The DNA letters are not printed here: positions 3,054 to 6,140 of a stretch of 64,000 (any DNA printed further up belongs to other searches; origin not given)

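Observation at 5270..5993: PheT carries a C-terminal AlaX-M-like editing-domain fusion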

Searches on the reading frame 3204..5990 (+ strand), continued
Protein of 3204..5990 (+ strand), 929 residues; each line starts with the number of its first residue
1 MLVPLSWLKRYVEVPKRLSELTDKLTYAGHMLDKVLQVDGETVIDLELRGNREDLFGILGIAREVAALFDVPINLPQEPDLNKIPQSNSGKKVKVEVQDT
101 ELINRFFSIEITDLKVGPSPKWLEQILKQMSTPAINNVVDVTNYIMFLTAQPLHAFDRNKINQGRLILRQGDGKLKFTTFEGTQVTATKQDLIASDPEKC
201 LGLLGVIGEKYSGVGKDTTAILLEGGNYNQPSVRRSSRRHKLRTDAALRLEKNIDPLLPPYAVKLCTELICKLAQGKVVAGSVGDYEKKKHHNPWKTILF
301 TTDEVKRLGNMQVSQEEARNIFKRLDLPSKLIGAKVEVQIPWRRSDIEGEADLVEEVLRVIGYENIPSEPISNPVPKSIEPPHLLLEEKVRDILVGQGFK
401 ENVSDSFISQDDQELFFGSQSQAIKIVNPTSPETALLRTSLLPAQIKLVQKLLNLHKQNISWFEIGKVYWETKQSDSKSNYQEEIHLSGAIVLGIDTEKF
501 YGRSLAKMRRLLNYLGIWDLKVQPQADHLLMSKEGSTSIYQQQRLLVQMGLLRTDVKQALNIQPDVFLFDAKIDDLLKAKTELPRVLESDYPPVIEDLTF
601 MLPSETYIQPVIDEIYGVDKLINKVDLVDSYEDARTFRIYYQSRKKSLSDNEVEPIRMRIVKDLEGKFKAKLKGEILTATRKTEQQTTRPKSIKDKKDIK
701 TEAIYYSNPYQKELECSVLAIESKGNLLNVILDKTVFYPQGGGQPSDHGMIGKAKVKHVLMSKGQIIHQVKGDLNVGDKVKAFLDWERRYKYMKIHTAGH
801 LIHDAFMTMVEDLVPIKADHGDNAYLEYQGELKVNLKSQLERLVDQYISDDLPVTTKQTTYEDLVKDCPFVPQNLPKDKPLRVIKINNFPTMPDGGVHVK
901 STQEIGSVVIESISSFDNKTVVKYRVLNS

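Call 78: predict_structure(alignment_id=A3)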
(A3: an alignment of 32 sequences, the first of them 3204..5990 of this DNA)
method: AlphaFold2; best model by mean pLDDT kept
length: 929 residues; sequences in the alignment: 32
mean_pLDDT: 75.8   pTM: 0.53
mean pLDDT of the five models: 75.8, 75.4, 73.0, 72.8, 71.6
residues with pLDDT >= 90: 399; 70-90: 235; 50-70: 125; < 50: 170
segments of 3 or more residues with pLDDT < 50: 474-505, 514-516, 518-592, 594-637, 680-691
pLDDT, mean of each block of 10 residues (from residue 1): 95 93 84 86 85 85 92 94 90 93 94 97 94 93 94 92 94 88 88 93 75 89 92 86 71 81 97 97 93 88 90 94 93 96 85 90 68 54 72 71 72 77 71 77 79 68 56 47 37 36 48 46 30 32 34 30 26 28 29 28 25 28 39 49 54 61 59 58 44 63 92 97 95 96 91 96 92 96 96 96 93 88 92 82 96 92 88 78 92 92 96 92 86
secondary structure, 60 per line:
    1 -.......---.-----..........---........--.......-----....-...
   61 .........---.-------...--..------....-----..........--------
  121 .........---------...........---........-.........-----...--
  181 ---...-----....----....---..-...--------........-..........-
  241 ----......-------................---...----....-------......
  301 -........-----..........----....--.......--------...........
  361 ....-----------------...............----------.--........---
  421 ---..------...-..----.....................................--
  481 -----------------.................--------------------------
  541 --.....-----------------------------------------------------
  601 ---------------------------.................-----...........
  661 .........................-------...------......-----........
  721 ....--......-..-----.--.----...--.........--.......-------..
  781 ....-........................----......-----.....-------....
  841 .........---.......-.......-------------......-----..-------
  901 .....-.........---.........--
elements in order (helices of 4 or more, strands of 3 or more residues): E2-4 H5-8 H18-27 E31-38 E41-47 H53-56 H58-69 E94-97 E103-112 H121-129 H139-149 E153-157 E165-170 E176-178 E184-186 E192-195 E200-203 E221-228 H230-239 H245-250 H258-273 E277-279 E284-287 E295-300 H302-309 H315-324 E329-332 E335-341 H350-364 H382-396 H410-417 H442-478 H498-514 H543-547 H628-644 H650-685 H704-707 E713-724 E727-732 E749-751 E754-762 E765-771 E779-784 H786-809 E814-819 E825-829 H837-849 E853-859 H861-867 E881-886 H902-905 E907-915 E919-927
